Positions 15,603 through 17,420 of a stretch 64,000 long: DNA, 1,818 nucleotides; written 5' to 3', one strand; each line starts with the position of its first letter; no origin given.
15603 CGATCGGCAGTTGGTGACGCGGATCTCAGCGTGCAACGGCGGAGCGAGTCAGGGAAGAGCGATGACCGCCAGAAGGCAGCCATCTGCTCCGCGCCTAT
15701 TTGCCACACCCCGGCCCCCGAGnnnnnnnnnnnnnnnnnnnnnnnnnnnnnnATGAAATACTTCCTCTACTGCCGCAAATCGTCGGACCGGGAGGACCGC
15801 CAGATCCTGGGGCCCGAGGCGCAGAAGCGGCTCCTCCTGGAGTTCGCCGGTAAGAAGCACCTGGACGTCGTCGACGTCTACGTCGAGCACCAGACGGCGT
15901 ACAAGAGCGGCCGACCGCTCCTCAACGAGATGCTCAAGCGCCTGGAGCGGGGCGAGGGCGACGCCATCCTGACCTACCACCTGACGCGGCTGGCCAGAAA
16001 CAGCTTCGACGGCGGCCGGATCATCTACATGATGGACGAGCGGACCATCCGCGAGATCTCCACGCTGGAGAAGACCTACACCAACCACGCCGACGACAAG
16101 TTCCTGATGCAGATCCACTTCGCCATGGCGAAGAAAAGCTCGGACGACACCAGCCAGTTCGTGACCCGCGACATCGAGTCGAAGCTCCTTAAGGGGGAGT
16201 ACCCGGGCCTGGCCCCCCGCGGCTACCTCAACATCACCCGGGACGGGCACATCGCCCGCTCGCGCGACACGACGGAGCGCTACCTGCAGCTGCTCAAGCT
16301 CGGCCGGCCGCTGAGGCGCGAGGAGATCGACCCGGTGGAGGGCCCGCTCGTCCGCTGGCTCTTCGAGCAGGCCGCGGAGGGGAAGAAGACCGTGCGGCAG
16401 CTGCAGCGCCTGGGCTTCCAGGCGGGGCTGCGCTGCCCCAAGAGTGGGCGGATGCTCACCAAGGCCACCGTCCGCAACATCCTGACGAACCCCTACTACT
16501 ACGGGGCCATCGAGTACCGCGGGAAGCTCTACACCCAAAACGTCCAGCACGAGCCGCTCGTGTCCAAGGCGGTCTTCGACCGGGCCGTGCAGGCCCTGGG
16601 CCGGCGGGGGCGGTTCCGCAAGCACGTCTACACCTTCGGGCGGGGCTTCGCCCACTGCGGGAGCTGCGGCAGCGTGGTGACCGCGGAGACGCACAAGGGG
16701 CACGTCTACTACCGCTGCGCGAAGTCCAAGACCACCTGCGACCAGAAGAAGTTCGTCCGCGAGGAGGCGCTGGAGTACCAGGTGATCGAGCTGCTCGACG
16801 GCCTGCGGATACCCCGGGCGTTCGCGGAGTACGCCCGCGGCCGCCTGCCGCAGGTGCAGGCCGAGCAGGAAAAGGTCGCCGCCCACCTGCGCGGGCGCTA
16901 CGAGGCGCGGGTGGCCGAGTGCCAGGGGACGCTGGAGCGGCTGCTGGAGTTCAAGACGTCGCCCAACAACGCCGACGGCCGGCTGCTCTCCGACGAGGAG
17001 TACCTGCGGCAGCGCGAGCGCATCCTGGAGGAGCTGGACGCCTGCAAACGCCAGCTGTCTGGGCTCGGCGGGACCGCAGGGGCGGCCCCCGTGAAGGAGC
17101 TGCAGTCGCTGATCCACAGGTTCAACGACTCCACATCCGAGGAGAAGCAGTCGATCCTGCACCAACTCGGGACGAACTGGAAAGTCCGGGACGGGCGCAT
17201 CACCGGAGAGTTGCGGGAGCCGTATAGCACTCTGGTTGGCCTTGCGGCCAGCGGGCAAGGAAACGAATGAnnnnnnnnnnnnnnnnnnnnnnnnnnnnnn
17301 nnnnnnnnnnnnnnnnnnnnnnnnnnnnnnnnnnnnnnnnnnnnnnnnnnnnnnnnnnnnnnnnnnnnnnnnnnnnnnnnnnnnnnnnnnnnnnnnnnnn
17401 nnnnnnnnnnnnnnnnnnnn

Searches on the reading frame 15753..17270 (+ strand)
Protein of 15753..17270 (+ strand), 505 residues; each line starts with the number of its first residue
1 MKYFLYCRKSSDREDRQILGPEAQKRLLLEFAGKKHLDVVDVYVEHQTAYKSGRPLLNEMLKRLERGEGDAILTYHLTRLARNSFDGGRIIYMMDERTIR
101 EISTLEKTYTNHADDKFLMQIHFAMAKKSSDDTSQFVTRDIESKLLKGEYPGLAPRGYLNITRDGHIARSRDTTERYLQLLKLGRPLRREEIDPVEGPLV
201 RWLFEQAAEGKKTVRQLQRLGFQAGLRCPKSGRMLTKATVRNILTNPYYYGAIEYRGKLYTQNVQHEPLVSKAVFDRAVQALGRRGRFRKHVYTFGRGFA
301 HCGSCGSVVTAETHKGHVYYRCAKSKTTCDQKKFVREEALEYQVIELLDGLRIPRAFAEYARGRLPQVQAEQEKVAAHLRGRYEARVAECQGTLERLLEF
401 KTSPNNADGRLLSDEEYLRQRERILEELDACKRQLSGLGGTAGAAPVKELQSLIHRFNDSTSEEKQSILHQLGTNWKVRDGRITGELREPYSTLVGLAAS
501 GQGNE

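Call 7: search_protein_families(library=pfam, proteins=[window:15753-17270:+], max_evalue=0.01)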
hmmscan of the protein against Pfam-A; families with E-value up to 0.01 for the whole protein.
window:15753-17270:+ (505 aa): 3 families
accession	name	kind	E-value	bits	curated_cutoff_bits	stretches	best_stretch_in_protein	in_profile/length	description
PF00239.26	Resolvase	-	1e-18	68.3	23.3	1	4-148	2-143/145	Resolvase, N terminal domain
PF07508.19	Recombinase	-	1.2e-11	45.2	21.1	1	194-283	1-100/102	Recombinase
PF13408.12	Zn_ribbon_recom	-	2.5e-09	37.8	25.3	1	297-348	3-57/58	Recombinase zinc beta ribbon domain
